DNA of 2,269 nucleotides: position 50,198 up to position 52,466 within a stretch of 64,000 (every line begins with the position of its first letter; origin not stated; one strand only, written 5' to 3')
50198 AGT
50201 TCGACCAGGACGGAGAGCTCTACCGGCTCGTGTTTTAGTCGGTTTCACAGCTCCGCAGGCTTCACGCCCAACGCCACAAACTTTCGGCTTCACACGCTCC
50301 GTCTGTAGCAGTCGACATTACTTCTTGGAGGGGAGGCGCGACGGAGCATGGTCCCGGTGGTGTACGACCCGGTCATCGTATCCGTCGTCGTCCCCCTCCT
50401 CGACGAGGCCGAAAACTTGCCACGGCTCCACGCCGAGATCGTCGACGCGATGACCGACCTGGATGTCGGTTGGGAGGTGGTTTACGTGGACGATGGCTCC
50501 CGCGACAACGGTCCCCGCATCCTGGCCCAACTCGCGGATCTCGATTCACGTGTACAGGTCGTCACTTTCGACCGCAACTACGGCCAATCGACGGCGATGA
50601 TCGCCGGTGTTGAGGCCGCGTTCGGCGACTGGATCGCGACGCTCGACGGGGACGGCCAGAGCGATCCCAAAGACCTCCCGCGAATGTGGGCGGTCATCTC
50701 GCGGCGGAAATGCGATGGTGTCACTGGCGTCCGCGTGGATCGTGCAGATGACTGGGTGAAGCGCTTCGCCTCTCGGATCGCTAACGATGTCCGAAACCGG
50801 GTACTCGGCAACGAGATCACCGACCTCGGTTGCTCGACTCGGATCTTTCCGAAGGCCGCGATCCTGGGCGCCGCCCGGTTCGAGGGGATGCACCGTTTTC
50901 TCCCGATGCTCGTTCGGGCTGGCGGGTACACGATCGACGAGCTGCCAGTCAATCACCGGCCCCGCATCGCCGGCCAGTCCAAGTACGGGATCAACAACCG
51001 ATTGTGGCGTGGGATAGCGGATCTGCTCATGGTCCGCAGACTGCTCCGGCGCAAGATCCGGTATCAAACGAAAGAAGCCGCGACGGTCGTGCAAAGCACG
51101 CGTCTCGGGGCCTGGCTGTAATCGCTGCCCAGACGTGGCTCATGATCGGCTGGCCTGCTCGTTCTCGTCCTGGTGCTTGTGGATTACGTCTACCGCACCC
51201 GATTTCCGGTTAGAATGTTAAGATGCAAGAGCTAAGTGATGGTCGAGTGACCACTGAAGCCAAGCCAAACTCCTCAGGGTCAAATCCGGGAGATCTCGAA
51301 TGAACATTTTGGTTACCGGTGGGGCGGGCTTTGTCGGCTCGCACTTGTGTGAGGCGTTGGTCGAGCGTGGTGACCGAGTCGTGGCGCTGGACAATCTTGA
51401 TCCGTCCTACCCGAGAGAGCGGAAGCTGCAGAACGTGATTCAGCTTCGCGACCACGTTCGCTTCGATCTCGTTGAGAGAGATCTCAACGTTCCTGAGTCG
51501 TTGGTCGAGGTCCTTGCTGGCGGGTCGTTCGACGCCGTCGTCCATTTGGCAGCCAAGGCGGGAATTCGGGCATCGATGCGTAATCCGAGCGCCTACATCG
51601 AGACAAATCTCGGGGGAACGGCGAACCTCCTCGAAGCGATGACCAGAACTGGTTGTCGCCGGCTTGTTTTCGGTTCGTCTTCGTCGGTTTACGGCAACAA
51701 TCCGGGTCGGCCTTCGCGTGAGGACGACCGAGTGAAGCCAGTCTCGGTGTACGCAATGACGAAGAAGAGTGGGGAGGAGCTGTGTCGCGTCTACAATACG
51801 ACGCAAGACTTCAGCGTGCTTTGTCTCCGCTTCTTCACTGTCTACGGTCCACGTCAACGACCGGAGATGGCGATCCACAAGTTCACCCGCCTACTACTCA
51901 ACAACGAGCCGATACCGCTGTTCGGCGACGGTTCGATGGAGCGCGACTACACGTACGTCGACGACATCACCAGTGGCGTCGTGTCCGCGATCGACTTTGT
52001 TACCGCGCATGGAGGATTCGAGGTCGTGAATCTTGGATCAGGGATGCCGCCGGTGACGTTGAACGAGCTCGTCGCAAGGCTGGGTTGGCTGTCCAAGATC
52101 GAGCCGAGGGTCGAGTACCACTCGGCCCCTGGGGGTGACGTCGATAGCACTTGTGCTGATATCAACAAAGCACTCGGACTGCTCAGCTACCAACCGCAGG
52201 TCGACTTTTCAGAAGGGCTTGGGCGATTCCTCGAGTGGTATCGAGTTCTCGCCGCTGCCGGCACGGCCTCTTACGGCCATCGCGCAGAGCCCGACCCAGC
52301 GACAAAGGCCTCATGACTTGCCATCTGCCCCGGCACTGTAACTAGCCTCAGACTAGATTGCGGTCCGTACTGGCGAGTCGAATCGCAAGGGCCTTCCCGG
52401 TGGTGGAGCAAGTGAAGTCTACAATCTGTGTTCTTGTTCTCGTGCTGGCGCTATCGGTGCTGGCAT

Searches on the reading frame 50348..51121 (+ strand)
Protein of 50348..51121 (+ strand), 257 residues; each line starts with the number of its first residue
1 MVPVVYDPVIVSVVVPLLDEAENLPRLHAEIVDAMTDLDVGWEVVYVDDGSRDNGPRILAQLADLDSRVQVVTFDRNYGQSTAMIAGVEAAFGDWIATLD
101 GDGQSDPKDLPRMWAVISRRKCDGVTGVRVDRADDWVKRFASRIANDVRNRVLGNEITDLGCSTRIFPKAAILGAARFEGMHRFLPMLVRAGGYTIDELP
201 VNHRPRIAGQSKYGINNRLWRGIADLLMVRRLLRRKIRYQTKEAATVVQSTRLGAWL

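Call 7: search_protein_families(library=pfam, proteins=[window:50348-51121:+], max_evalue=0.001)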
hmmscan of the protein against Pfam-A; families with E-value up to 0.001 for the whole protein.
window:50348-51121:+ (257 aa): 3 families
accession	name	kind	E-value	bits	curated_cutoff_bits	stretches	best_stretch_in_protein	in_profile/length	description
PF00535.33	Glycos_transf_2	-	3.6e-29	102.3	23.3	1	12-171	1-163/168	Glycosyl transferase family 2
PF13641.12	Glyco_tranf_2_3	-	0.00021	21.8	27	1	11-131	3-126/230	Glycosyltransferase like family 2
PF10111.15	Glyco_tranf_2_2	-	0.00065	19.7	27.3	1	12-119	1-108/276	Glycosyltransferase like family 2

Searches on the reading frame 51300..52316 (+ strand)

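Call 7: search_protein_families(library=pfam, proteins=[window:51300-52316:+], max_evalue=0.001)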
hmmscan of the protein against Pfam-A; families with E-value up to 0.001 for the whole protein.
window:51300-52316:+ (338 aa): 8 families
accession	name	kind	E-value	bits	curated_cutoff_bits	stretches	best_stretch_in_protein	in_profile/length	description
PF01370.27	Epimerase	-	1.2e-61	208.6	20.9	1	3-246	1-240/240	NAD dependent epimerase/dehydratase family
PF16363.11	GDP_Man_Dehyd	-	2.8e-54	185.3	27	1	4-307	1-329/332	GDP-mannose 4,6 dehydratase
PF01073.25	3Beta_HSD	-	1.3e-23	83.8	22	1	4-231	1-229/280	3-beta hydroxysteroid dehydrogenase/isomerase family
PF04321.23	RmlD_sub_bind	-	2.7e-19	69.8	27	1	1-233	1-199/287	RmlD substrate binding domain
PF02719.21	Polysacc_synt_2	-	3.4e-14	53.2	20.2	1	3-269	1-251/293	Polysaccharide biosynthesis protein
PF13460.12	NAD_binding_10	-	1.3e-10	41.8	27.2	1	7-161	1-130/184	NAD(P)H-binding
PF07993.18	NAD_binding_4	-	1.1e-09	38.3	20.1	1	5-183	1-209/258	Male sterility protein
PF08659.16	KR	-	0.00019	21.9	22.6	1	3-133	3-143/180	KR domain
